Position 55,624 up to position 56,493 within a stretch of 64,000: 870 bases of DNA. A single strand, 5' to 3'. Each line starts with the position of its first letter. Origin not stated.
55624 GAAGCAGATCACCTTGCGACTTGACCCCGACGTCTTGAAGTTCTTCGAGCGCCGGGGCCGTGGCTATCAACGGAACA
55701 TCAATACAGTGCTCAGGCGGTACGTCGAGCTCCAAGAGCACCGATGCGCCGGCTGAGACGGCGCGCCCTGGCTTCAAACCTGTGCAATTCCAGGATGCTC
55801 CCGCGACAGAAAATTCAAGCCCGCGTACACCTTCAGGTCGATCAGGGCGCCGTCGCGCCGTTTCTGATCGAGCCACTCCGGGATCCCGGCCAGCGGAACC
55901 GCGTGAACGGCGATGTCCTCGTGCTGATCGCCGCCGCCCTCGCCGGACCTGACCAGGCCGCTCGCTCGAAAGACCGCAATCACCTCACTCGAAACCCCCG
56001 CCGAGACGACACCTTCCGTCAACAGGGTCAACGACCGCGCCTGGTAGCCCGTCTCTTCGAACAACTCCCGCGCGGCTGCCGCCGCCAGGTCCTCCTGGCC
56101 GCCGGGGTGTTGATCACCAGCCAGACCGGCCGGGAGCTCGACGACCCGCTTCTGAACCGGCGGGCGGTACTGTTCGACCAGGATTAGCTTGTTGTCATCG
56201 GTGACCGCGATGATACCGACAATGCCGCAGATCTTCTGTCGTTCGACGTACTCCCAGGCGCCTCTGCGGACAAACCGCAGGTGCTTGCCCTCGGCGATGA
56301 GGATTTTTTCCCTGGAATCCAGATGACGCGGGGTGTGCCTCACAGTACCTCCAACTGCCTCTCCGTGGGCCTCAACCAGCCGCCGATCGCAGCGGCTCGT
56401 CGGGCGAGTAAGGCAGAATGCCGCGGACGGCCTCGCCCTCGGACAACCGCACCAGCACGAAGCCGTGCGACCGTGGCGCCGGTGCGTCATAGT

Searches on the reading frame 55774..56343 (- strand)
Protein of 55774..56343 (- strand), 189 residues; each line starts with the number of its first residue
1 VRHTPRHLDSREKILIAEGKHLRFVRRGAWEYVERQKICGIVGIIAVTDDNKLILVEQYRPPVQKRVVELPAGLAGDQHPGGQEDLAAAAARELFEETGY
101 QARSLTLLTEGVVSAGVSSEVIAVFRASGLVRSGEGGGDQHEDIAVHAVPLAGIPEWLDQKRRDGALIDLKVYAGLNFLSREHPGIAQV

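Call 8: search_protein_families(library=pfam, proteins=[window:55774-56340:-], max_evalue=0.01)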
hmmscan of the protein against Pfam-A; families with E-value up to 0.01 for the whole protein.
window:55774-56340:- (188 aa): 1 family
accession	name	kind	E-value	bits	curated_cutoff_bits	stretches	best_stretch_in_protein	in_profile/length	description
PF00293.34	NUDIX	-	1.7e-10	41.5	21.1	1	41-153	6-118/134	NUDIX domain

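Call 16: find_related_loci(query=window:55774-56343:-, collection=genome_contigs, flank=10000)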
Query window:55774-56343:- (189 aa) in genome_contigs; peptide patterns used: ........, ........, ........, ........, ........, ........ (x = any residue, [..] = any of these).
566 stretches matched a pattern; 33 encode a relative of the query (tblastn E <= 1e-3); 33 distinct loci.
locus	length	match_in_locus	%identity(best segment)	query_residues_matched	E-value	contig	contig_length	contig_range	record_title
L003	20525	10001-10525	50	11-185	1e-55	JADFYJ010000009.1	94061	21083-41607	MAG: Candidatus Omnitrophota bacterium isolate nDJH6bin5 nDJH6_bin5_NODE_9_length_94061_cov_9.453989, whole genome shotg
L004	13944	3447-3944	51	13-178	5e-49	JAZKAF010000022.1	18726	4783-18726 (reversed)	MAG: candidate division FCPU426 bacterium isolate ADI_H3L2_1_122_18_3-bin010 ADIH3L21_B010_0_000000000022, whole genome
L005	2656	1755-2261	47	15-183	2e-48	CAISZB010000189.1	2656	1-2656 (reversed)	MAG: uncultured Verrucomicrobium sp. isolate I3b_bin-317 genome assembly, contig: bin-317:189/593, whole genome shotgun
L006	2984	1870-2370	54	12-178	5e-47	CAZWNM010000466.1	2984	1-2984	MAG TPA_asm: uncultured Planctomycetaceae bacterium isolate binchicken_co3_553 genome assembly, contig: NODE_114750_leng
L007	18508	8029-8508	48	15-174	4e-46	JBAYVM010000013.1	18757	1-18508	MAG: Victivallaceae bacterium isolate SO_2016_LW3_6 scaffold04205_LW162_2016, whole genome shotgun sequence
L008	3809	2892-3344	34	16-161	2e-21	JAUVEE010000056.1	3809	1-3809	MAG: bacterium isolate CSMAG_315 CSMAG_315_k141_1217412_length_3809_cov_6.9455, whole genome shotgun sequence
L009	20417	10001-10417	34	27-169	2e-19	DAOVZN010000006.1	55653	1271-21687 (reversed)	MAG TPA_asm: bacterium isolate CSMAG_1810 CSMAG_1810_k141_3549899_length_55653_cov_10.9995, whole genome shotgun sequenc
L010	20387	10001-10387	35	40-177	3e-18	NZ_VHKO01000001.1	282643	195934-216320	Vibrio hibernica strain B1.19 1, whole genome shotgun sequence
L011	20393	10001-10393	37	40-180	1e-17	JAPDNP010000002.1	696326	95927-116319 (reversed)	Neisseriaceae bacterium JH1-16 contig2, whole genome shotgun sequence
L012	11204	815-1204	38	40-179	2e-15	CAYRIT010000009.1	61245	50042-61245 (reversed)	MAG TPA_asm: uncultured Hydrogenophaga sp. isolate binchicken_co235_249 genome assembly, contig: NODE_1170_length_61245_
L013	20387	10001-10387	33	40-177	5e-15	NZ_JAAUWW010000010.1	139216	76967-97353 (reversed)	Vibrio sp. S17_S38 contig00010, whole genome shotgun sequence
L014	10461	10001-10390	31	42-180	1e-14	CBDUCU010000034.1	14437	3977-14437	MAG TPA_asm: uncultured bacterium isolate ERR2431955_concoct_83 genome assembly, contig: ERZ23878311.2466, whole genome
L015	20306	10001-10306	36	42-146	2e-14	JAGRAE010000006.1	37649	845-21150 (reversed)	MAG: Bdellovibrionales bacterium isolate HKST-UBA10 NODE_6_length_37649_cov_4.039604, whole genome shotgun sequence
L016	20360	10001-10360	37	40-165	2e-14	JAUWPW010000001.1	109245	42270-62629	MAG: Candidatus Bipolaricaulota bacterium isolate CSMAG_2486 CSMAG_2486_k141_24107_length_109245_cov_16.1315, whole geno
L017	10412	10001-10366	31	42-168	3e-14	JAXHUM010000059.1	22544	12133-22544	MAG: Thermodesulfobacteriota bacterium isolate MAG51_tar_biofilm MAG51_59, whole genome shotgun sequence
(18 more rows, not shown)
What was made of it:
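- Tried and rejected: One genome_contigs scan with the NUDIX protein found nothing closer than 50-54% identity (call 16).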

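Call 30: find_encoding_contigs(protein=window:55774-56343:-, flank=10000, max_places=10)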
Protein window:55774-56343:- (189 aa): 2 contigs read that carry it; 2 places shown.
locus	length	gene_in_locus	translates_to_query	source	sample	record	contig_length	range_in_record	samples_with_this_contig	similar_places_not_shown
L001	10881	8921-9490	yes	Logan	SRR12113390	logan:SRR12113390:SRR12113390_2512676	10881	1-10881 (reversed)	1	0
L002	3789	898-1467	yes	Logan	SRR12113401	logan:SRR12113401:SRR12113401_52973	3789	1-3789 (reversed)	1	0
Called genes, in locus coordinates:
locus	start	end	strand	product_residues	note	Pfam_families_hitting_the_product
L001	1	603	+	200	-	?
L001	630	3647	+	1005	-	PF09985:Glucodextran_C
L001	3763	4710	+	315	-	PF09985:Glucodextran_C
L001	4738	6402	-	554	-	PF00128:Alpha-amylase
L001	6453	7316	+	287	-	-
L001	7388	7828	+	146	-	PF00571:CBS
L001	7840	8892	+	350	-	-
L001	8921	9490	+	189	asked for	PF00293:NUDIX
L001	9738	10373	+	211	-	-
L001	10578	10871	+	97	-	-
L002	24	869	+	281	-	-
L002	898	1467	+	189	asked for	PF00293:NUDIX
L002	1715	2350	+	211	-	-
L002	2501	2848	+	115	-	-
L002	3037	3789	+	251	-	?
